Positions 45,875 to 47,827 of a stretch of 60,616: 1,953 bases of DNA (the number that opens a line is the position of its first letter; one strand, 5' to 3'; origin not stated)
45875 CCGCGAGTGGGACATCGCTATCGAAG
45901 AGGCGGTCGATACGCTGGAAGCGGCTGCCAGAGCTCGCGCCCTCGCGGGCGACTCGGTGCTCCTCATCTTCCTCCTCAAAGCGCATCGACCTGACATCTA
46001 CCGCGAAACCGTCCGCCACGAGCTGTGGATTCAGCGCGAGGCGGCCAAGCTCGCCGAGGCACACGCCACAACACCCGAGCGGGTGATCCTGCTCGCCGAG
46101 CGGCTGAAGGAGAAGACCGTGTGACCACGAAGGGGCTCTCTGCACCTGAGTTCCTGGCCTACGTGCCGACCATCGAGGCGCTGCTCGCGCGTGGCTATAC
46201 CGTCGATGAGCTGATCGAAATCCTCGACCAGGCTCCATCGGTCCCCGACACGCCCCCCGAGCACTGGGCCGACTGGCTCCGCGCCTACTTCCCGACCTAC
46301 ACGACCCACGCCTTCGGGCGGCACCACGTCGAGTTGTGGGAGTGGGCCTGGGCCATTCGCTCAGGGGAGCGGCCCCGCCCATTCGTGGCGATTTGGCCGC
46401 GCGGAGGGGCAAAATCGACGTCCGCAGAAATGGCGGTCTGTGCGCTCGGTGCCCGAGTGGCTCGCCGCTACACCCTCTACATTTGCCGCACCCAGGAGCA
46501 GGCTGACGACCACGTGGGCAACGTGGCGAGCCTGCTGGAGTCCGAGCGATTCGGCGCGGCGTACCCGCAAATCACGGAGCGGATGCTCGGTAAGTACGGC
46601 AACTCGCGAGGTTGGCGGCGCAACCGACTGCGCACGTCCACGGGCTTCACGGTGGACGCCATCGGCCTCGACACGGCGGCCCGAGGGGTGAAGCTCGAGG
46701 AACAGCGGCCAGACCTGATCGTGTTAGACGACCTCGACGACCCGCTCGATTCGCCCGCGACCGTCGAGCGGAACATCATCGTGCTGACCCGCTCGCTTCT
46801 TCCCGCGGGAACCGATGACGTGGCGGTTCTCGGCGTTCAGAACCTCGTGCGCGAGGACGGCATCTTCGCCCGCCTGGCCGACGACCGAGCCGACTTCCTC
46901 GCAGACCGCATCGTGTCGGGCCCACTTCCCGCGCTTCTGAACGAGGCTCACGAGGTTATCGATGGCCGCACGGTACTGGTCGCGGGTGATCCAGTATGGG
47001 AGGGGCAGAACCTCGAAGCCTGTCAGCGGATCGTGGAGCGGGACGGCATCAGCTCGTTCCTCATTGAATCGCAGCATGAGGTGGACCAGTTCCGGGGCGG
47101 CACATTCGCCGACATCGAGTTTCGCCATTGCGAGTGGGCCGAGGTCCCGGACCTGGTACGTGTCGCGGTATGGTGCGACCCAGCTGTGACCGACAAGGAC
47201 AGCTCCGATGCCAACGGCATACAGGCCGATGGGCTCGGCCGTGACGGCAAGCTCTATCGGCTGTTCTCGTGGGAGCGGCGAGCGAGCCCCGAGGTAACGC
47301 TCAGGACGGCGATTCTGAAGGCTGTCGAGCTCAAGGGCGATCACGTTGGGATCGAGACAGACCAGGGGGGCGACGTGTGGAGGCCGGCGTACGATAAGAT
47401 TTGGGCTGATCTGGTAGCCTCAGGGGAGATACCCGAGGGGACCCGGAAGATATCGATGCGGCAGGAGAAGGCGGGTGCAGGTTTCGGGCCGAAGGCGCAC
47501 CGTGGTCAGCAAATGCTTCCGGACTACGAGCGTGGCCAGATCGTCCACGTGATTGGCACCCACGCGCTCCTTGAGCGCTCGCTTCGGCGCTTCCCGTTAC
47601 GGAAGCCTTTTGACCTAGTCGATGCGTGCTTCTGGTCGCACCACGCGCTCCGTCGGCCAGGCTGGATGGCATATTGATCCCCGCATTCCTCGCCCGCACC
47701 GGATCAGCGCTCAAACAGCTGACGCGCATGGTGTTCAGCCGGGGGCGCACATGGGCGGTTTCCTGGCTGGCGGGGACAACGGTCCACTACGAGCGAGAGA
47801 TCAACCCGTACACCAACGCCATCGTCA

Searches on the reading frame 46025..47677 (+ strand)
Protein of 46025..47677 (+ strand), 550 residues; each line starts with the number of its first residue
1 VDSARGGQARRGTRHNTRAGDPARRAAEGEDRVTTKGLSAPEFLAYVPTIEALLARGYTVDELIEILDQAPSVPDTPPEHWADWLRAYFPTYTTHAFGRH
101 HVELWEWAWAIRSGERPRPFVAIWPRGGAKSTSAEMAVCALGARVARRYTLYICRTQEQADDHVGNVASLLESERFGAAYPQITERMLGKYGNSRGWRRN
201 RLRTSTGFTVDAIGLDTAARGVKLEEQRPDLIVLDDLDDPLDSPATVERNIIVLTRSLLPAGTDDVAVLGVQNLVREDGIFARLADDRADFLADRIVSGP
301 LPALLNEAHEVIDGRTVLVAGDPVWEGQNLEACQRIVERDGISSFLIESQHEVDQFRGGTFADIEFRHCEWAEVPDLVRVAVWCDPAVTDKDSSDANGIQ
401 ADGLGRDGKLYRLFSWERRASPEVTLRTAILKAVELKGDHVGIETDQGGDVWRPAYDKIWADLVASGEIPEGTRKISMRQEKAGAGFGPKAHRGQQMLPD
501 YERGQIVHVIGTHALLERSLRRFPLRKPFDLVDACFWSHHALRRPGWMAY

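Call 33: search_dna_similar(query=window:46025-47677:+, collection=phages, mode=protein, max_rows=25, max_evalue=0.00001)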
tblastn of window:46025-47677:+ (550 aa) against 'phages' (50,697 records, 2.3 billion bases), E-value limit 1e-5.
Records with a match: 4; places in all: 4; records where one place covers at least 80% of the query: 0.
Best place of each record, by identity: <60% 4.
By first word of the organism name: Streptomyces 2; Satellite 1; Brevundimonas 1.
By host as written in the record: Streptomyces sp. ZL12 2; Streptomyces mirabilis NRRL B-2400 1; Brevundimonas pondensis LVF1 1.
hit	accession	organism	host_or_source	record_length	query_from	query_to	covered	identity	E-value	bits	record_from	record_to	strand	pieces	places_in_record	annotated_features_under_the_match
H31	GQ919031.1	Streptomyces phage ZL12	Streptomyces sp. ZL12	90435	376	542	30%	31.7%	4e-6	56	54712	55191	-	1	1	hypothetical protein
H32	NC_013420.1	Streptomyces phage ZL12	Streptomyces sp. ZL12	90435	376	542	30%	31.7%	4e-6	56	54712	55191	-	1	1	hypothetical protein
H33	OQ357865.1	Satellite phage MiniFlayer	Streptomyces mirabilis NRRL B-2400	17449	363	535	31%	28.6%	1e-6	57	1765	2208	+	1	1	2: terminase large subunit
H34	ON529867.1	Brevundimonas phage vB_BpoS-Strzyga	Brevundimonas pondensis LVF1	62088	374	538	30%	28.6%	5e-6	56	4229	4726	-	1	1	terminase large subunit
